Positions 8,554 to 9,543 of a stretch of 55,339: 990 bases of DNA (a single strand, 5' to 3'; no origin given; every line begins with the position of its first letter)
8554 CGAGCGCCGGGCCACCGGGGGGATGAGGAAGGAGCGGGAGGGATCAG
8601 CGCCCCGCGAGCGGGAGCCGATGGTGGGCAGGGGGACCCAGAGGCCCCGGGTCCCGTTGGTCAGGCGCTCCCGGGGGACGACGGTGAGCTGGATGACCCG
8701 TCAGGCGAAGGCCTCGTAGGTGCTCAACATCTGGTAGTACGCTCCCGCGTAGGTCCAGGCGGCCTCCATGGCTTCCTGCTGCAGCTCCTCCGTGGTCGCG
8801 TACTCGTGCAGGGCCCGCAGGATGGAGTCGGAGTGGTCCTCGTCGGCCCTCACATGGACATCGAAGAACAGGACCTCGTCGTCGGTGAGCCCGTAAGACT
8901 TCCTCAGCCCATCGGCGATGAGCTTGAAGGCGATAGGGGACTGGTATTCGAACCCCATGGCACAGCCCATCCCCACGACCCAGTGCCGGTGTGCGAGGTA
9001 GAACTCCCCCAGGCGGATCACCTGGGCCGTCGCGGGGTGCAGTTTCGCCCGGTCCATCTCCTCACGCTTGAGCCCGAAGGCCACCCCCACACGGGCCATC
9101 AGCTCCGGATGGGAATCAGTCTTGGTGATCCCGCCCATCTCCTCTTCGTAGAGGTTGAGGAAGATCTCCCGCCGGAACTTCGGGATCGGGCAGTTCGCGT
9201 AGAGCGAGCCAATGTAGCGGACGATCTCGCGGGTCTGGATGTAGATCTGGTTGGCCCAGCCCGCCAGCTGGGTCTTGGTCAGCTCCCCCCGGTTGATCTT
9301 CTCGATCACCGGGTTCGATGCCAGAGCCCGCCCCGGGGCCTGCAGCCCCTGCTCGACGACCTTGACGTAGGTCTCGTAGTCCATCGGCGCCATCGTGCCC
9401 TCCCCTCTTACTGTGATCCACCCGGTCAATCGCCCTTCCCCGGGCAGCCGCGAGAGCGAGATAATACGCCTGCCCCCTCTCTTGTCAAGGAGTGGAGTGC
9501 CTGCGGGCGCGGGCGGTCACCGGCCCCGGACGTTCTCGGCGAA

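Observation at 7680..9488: Tandem pair of heme-oxygenase-like (possible diiron HDO) paralogs, each with its own promoter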

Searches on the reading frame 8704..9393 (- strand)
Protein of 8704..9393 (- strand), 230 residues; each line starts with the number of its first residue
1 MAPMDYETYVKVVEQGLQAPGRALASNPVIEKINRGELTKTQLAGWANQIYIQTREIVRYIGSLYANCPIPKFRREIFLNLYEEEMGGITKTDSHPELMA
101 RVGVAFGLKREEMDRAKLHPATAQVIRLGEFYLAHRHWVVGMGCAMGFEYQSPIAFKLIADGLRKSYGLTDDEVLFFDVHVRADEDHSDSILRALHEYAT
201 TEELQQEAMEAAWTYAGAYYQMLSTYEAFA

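Call 3: search_protein_families(library=pfam, proteins=[window:8704-9393:-], max_evalue=1)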
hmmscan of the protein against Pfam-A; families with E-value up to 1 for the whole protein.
seq(230 aa): 2 families
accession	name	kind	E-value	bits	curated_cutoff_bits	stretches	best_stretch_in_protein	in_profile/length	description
PF14518.11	Haem_oxygenas_2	-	3.1e-31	109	28.9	1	46-218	3-175/177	Iron-containing redox enzyme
PF03070.21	TENA_THI-4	-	1.5e-07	31.9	22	1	28-208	15-193/210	TENA/THI-4/PQQC family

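Call 4: search_protein_families(library=ncbifam, proteins=[window:8704-9393:-], max_evalue=1)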
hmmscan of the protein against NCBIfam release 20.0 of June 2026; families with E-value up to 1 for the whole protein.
seq(230 aa): 3 families
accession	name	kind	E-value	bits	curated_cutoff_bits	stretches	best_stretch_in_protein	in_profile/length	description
TIGR04305.1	fol_rel_CADD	subfamily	5e-30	104.7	200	1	24-225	14-209/212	CADD family putative folate metabolism protein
NF042919.1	ChlAlygly_Syn_BesC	equivalog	1.8e-07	30.9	500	1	56-215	84-238/257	4-chloro-allylglycine synthase BesC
TIGR02111.1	PQQ_syn_pqqC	equivalog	5.5e-06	26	240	1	26-211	21-205/239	pyrroloquinoline-quinone synthase PqqC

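Call 5: search_solved_structures(query=window:8704-9393:-, max_evalue=10, show_alignments=3)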
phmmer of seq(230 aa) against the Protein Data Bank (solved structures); distinct sequences matched with E-value up to 10: 20.
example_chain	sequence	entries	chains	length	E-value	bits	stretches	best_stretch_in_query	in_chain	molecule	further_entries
9pj4_A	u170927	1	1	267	5.8e-13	51.9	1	24-220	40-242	4-aminobenzoate synthase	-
1rcw_A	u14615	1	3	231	4.1e-10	42.6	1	30-220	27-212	CT610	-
8va9_A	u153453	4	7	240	4.8e-10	42.4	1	29-220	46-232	4-aminobenzoate synthase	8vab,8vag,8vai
7twa_A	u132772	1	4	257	2.2e-06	30.4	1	51-218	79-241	4-chloro-allylglycine synthase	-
1otw_A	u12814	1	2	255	4.9e-05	26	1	14-115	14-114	Coenzyme PQQ synthesis protein C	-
1otv_A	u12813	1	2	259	5.1e-05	26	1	14-115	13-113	Coenzyme PQQ synthesis protein C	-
3hlx_A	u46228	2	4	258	5.7e-05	25.8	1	14-176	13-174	Pyrroloquinoline-quinone synthase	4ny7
3hml_A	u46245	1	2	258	0.00011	24.9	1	14-115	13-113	Pyrroloquinoline-quinone synthase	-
3hnh_A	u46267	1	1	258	0.00015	24.4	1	14-114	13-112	Pyrroloquinoline-quinone synthase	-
5vrc_A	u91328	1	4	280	0.0002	24.1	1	28-217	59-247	Bifunctional coenzyme PQQ synthesis protein C/D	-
5vrd_D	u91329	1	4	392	0.00046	22.8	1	28-217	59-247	Bifunctional coenzyme PQQ synthesis protein C/D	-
3bjd_A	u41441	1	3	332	0.0006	22.5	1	6-182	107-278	Putative 3-oxoacyl-(acyl-carrier-protein) synthase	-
3dde_A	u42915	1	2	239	0.00066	22.3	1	25-204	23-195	TENA/THI-4 protein, Domain of Unknown Function with a Heme Oxygenase-like Fold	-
8w1q_A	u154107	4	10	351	0.00069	22.3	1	6-182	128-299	Pyrroloquinoline quinone (Coenzyme PQQ) biosynthesis protein C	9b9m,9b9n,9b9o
9n1a_A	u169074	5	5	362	0.0071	19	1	71-190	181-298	HrmI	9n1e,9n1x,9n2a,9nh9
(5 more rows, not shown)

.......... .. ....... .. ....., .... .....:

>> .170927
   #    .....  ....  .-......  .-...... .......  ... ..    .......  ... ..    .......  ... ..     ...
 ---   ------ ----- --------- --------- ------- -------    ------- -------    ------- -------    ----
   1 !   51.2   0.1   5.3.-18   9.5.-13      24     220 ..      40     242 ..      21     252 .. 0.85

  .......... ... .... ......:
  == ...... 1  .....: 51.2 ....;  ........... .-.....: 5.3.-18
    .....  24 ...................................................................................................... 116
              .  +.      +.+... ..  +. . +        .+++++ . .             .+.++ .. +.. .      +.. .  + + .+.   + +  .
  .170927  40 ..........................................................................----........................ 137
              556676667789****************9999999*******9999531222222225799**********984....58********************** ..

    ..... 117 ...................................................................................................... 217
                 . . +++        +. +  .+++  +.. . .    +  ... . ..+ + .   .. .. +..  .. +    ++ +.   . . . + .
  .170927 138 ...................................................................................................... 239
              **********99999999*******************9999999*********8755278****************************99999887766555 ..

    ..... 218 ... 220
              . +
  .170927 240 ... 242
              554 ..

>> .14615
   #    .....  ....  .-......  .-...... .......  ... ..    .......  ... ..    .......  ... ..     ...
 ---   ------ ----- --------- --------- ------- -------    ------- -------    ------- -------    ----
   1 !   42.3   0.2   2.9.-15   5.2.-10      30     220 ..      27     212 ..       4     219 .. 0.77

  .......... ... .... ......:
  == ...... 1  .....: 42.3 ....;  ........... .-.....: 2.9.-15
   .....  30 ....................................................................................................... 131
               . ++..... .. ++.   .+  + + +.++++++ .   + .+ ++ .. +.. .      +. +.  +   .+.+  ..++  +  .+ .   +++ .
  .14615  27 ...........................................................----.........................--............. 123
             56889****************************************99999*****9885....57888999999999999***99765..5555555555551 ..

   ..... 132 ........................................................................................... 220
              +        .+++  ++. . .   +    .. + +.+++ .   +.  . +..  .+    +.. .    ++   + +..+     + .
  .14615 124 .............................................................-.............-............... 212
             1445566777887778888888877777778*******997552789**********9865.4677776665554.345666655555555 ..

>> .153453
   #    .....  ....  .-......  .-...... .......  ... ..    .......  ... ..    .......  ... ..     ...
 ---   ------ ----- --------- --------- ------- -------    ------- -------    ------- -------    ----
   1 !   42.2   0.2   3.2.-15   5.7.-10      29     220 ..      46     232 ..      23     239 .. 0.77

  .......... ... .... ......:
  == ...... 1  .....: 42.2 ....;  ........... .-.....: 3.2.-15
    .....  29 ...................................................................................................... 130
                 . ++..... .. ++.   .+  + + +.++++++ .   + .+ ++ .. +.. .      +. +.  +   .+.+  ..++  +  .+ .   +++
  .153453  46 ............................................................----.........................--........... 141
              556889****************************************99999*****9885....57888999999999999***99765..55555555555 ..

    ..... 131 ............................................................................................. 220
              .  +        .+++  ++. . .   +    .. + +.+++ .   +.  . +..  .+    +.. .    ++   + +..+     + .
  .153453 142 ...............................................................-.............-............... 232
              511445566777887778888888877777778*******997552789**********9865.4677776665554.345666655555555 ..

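Call 10: find_homologous_proteins(query=window:8704-9393:-)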
Query seq(230 aa) (230 aa): 21 proteins with E <= 0.001 among 256 candidates.
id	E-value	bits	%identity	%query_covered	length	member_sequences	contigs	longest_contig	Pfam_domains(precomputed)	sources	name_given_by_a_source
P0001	6.5e-151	518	100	100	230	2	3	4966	PF03070.22,PF14518.12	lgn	-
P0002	1.4e-130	451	86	100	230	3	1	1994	PF03070.22,PF14518.12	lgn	-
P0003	9.7e-124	429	83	100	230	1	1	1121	PF03070.22,PF14518.12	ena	-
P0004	4.7e-122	423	83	100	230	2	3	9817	PF03070.22,PF14518.12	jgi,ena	-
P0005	1.0e-112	393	76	100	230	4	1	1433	PF03070.22,PF14518.12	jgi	-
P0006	8.5e-77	275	56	100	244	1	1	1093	PF03070.22,PF14518.12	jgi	jgi:pyrroloquinoline-quinone synthase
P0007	8.0e-76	272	57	100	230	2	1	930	PF03070.22,PF14518.12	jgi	jgi:pyrroloquinoline-quinone synthase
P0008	1.7e-75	271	57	100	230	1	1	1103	PF03070.22,PF14518.12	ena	-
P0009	2.7e-75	271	57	97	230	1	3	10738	PF03070.22,PF14518.12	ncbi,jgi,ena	-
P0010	1.4e-74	268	55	100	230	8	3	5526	PF03070.22,PF14518.12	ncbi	-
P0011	2.9e-73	264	57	100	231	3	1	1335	PF14518.12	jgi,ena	-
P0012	3.1e-73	264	56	100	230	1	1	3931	PF03070.22,PF14518.12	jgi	jgi:pyrroloquinoline quinone (PQQ) biosynthesis protein C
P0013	1.1e-72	262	53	100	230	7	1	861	PF03070.22,PF14518.12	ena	-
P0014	1.5e-71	258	54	100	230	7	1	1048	PF14518.12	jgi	jgi:pyrroloquinoline-quinone synthase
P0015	3.8e-71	257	53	100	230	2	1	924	PF03070.22,PF14518.12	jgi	jgi:pyrroloquinoline-quinone synthase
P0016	2.6e-70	254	53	100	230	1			PF14518.12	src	-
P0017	1.3e-66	242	51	100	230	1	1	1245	PF03070.22,PF14518.12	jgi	jgi:pyrroloquinoline-quinone synthase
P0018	2.3e-66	241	52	96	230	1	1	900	PF03070.22,PF14518.12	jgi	jgi:pyrroloquinoline quinone (PQQ) biosynthesis protein C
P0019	2.9e-65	238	51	100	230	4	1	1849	PF03070.22,PF14518.12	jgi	jgi:pyrroloquinoline-quinone synthase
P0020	3.9e-20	90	33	83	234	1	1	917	PF03070.22,PF14518.12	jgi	-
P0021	1.3e-18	85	33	83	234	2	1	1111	PF03070.22,PF14518.12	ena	-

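Call 12: find_encoding_contigs(protein=P0009, flank=10000, max_places=4)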
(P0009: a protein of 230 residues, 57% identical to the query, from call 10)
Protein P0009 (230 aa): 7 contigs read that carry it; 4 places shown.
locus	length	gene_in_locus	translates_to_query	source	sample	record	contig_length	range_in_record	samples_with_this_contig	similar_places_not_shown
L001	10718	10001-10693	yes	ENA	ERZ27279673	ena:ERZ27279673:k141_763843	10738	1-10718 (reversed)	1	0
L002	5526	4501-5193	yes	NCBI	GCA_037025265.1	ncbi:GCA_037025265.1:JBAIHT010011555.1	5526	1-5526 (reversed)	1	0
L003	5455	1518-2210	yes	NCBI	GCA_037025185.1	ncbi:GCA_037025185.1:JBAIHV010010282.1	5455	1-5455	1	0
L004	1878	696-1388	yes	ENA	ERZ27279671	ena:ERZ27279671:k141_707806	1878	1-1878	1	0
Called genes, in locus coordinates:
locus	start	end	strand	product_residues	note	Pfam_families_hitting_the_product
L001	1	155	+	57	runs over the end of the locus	?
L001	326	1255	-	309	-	PF13483:Lactamase_B_3 (weak), PF12706:Lactamase_B_2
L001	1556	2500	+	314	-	PF04909:Amidohydro_2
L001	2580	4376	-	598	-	PF03600:CitMHS, PF02080:TrkA_C, PF00939:Na_sulph_symp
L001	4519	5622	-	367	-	PF09084:NMT1, PF12974:Phosphonate-bd (weak), PF13379:NMT1_2 (weak)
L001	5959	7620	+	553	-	PF07969:Amidohydro_3, PF01979:Amidohydro_1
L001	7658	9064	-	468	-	PF01425:Amidase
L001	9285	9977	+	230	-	PF03070:TENA_THI-4 (weak), PF14518:Haem_oxygenas_2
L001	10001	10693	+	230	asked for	PF03070:TENA_THI-4 (weak), PF14518:Haem_oxygenas_2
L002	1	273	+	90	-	?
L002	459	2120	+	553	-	PF07969:Amidohydro_3, PF01979:Amidohydro_1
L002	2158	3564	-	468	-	PF01425:Amidase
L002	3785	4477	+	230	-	PF03070:TENA_THI-4 (weak), PF14518:Haem_oxygenas_2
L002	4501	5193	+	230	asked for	PF03070:TENA_THI-4 (weak), PF14518:Haem_oxygenas_2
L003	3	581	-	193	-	?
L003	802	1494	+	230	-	PF03070:TENA_THI-4 (weak), PF14518:Haem_oxygenas_2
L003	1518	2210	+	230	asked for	PF03070:TENA_THI-4 (weak), PF14518:Haem_oxygenas_2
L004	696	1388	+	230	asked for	PF03070:TENA_THI-4 (weak), PF14518:Haem_oxygenas_2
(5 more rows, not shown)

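Call 13: find_encoding_contigs(protein=P0004, flank=10000, max_places=4)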
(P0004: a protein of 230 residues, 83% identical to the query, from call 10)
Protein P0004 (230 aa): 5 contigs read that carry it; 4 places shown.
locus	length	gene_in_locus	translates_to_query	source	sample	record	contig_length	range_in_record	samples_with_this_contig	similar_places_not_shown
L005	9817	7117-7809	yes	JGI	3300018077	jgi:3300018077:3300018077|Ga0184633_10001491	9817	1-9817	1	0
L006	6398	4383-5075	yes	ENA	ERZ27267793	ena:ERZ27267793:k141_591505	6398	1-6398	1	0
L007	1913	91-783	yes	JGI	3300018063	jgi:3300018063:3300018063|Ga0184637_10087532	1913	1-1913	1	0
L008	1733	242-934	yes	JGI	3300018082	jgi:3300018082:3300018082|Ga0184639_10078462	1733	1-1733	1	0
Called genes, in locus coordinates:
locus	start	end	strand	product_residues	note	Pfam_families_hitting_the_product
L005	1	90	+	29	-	?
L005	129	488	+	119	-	-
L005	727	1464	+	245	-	-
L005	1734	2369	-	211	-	-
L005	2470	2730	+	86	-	PF13560:HTH_31, PF12844:HTH_19 (weak), PF01381:HTH_3, PF13413:HTH_25 (weak), PF13443:HTH_26 (weak)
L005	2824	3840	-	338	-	PF04909:Amidohydro_2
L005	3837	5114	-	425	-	PF01546:Peptidase_M20, PF07687:M20_dimer (weak)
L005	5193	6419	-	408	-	PF07690:MFS_1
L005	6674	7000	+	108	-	PF00355:Rieske, PF13806:Rieske_2, PF22543:Rieske_4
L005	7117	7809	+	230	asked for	PF03070:TENA_THI-4, PF14518:Haem_oxygenas_2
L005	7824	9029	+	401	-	PF13433:Peripla_BP_5, PF13458:Peripla_BP_6, PF01094:ANF_receptor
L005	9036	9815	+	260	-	?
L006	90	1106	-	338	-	PF04909:Amidohydro_2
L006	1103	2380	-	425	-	PF01546:Peptidase_M20, PF07687:M20_dimer (weak)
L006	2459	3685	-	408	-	PF07690:MFS_1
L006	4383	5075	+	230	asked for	PF03070:TENA_THI-4, PF14518:Haem_oxygenas_2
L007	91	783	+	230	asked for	PF03070:TENA_THI-4, PF14518:Haem_oxygenas_2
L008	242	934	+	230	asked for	PF03070:TENA_THI-4, PF14518:Haem_oxygenas_2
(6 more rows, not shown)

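Call 14: find_encoding_contigs(protein=P0010, flank=10000, max_places=4)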
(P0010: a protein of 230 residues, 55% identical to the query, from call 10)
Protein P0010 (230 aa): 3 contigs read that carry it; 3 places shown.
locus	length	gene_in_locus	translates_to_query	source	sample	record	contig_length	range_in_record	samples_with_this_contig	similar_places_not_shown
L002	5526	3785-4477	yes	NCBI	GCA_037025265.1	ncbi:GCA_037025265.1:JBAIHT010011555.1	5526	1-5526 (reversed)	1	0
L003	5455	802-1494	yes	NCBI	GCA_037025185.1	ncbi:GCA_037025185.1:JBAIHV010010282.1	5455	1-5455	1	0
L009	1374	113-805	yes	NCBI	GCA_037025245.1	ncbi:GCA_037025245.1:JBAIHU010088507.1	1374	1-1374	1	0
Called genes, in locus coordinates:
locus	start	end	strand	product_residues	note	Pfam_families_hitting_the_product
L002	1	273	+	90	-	?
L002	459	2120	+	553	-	PF07969:Amidohydro_3, PF01979:Amidohydro_1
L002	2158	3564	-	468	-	PF01425:Amidase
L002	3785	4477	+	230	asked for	PF03070:TENA_THI-4 (weak), PF14518:Haem_oxygenas_2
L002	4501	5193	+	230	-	PF03070:TENA_THI-4 (weak), PF14518:Haem_oxygenas_2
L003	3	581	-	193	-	?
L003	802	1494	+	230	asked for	PF03070:TENA_THI-4 (weak), PF14518:Haem_oxygenas_2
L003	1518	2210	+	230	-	PF03070:TENA_THI-4 (weak), PF14518:Haem_oxygenas_2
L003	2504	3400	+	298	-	PF09084:NMT1, PF13379:NMT1_2 (weak)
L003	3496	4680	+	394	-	PF01717:Meth_synt_2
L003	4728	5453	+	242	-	?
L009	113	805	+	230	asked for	PF03070:TENA_THI-4 (weak), PF14518:Haem_oxygenas_2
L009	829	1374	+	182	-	?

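Call 23: find_related_loci(query=A3, collection=genome_contigs, flank=10000)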
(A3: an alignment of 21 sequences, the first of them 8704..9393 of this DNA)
Query A3 (230 aa) in genome_contigs; peptide patterns used: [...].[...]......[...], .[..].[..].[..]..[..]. (x = any residue, [..] = any of these).
72 stretches matched a pattern; 6 encode a relative of the query (tblastn E <= 1e-3); 6 distinct loci.
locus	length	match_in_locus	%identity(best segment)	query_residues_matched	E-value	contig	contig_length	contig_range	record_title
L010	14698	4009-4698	82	1-230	1e-122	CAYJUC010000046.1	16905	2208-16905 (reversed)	MAG TPA_asm: uncultured bacterium isolate ERP125453_co1_273 genome assembly, contig: NODE_3481_length_16905_cov_11.97181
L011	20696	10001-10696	49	2-229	4e-65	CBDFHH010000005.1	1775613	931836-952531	MAG: Alphaproteobacteria bacterium isolate ca720d0a-e3d3-44bd-b835-9e3e1a19867a genome assembly, contig: contig_5, whole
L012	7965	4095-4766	49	7-229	2e-64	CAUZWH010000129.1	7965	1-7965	MAG: Alphaproteobacteria bacterium isolate CBN3_323.78 genome assembly, contig: Ga0302135_10004709, whole genome shotgun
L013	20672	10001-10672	48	7-229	2e-62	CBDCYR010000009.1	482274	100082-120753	MAG: Alphaproteobacteria bacterium isolate 61ea418e-1a9a-4c42-89d8-c143e3827dfe genome assembly, contig: contig_9, whole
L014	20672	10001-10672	50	7-229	7e-61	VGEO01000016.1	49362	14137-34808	MAG: Alphaproteobacteria bacterium isolate K_Offshore_80m_m2_115 K_Offshore_80m_m2_115_Ga0194132_10001373, whole genome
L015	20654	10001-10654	50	13-229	1e-56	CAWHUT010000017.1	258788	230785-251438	MAG: uncultured Alphaproteobacteria bacterium isolate MFD03044.bin.2.60 genome assembly, contig: contig_82223, whole gen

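Call 31: predict_structure(alignment_id=A3)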
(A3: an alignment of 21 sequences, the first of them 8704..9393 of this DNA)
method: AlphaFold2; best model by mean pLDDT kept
length: 230 residues; sequences in the alignment: 21
mean_pLDDT: 92.2   pTM: 0.89
mean pLDDT of the five models: 92.2, 91.8, 91.8, 91.5, 90.4
residues with pLDDT >= 90: 180; 70-90: 43; 50-70: 7; < 50: 0
segments of 3 or more residues with pLDDT < 50: none
pLDDT, mean of each block of 10 residues (from residue 1): 88 96 97 98 97 92 91 87 81 90 96 94 95 92 92 94 98 92 72 90 95 97 96
secondary structure, 60 per line:
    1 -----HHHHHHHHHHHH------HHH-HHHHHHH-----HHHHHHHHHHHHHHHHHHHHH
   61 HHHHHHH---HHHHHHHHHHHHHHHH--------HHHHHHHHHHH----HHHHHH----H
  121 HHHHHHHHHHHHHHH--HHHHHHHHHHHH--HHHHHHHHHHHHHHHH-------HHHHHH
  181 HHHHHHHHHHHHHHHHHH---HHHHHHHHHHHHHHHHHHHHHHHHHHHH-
elements in order: H6-17 H28-34 H40-67 H71-86 H95-105 H110-115 H120-135 H138-149 H152-167 H175-198 H202-229

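Call 36: fold_search(model_id=the predicted structure, library=pdb)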
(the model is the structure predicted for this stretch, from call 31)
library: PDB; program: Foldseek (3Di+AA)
matches with E <= 10: 778; with E <= 0.001: 114
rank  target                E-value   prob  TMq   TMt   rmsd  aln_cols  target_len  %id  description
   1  8vag_A                9.8e-10  1.00  0.82  0.87   2.7       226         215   19  Crystal structure of MnII/MnII CtCADD from Chlamydia trachomatis (released 2024-11-06)
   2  8va9_A                1.6e-09  1.00  0.82  0.87   2.6       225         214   19  Crystal structure of FeII/MnII CtCADD from Chlamydia trachomatis (released 2024-11-06)
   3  1rcw_B                3.6e-09  1.00  0.82  0.87   2.6       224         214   20  Crystal structure of CT610 from Chlamydia trachomatis (released 2004-05-04)
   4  1rcw_A                8.2e-09  1.00  0.82  0.88   2.6       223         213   19  Crystal structure of CT610 from Chlamydia trachomatis (released 2004-05-04)
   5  3hlx_A                1.0e-07  1.00  0.84  0.77   2.5       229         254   16  Crystal Structure of PqqC Active Site Mutant Y175F in Complex with PQQ (released 2010-05-12)
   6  1otw_A                1.2e-07  1.00  0.84  0.77   2.6       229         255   16  Crystal structure of PqqC in complex with PQQ and a putative H2O2 (released 2004-05-11)
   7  3dde_A                5.8e-07  1.00  0.73  0.72   3.8       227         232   18  Crystal structure of a domain of unknown function with a heme oxygenase-like fold (sden_3740) from shewanella denitrif (released 2008-06-24)
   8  5vrc_B                7.3e-07  1.00  0.76  0.76   3.4       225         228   20  Crystal structure for Methylobacterium extorquens PqqC (truncation of natural CD fusion) (released 2018-05-16)
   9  7twa_C                1.0e-06  1.00  0.73  0.75   4.4       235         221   20  Crystal structure of apo BesC from Streptomyces cattleya (released 2022-04-13)
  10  7twa_B                1.2e-06  1.00  0.80  0.83   2.4       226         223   19  Crystal structure of apo BesC from Streptomyces cattleya (released 2022-04-13)
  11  3dde_B                1.2e-06  1.00  0.74  0.74   3.7       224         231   18  Crystal structure of a domain of unknown function with a heme oxygenase-like fold (sden_3740) from shewanella denitrif (released 2008-06-24)
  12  7twa_A                1.3e-06  1.00  0.79  0.81   2.9       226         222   19  Crystal structure of apo BesC from Streptomyces cattleya (released 2022-04-13)
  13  7twa_D                1.5e-06  1.00  0.79  0.82   2.7       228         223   20  Crystal structure of apo BesC from Streptomyces cattleya (released 2022-04-13)
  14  3hml_A                2.6e-06  1.00  0.73  0.71   3.7       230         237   16  Crystal Structure of PqqC Active Site Mutant H154S in Complex with PQQ (released 2010-05-12)
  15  1otw_B                3.3e-06  1.00  0.84  0.77   2.7       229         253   16  Crystal structure of PqqC in complex with PQQ and a putative H2O2 (released 2004-05-11)
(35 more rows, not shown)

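Call 60: find_related_loci(query=A3, collection=metagenome_contigs, flank=6000)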
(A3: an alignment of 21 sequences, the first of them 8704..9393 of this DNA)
Query A3 (230 aa) in metagenome_contigs; peptide patterns used: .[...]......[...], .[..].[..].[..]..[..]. (x = any residue, [..] = any of these).
585 stretches matched a pattern; 29 encode a relative of the query (tblastn E <= 1e-3); 29 distinct loci.
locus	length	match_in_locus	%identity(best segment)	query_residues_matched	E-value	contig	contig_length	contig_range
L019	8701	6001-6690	83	1-230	4e-123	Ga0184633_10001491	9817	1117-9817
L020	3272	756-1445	77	1-230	3e-116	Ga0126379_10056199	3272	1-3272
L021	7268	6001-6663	57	9-229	1e-82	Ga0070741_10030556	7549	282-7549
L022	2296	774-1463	55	1-230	6e-83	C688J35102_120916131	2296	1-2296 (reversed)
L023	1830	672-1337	57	9-230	8e-82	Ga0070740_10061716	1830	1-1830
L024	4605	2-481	79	71-230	9e-76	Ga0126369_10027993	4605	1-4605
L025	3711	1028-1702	56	7-230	2e-74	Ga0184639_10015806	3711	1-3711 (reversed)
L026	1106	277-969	54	1-230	2e-79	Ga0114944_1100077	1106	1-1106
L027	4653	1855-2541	51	1-229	3e-73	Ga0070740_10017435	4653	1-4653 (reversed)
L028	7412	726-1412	51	1-229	3e-73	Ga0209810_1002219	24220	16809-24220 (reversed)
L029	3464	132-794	52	10-229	1e-73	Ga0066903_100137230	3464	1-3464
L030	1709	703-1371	53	9-230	1e-75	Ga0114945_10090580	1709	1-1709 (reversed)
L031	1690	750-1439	50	1-230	5e-75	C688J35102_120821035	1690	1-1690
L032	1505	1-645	54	17-230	4e-70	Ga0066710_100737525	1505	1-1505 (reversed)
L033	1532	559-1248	49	1-230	8e-70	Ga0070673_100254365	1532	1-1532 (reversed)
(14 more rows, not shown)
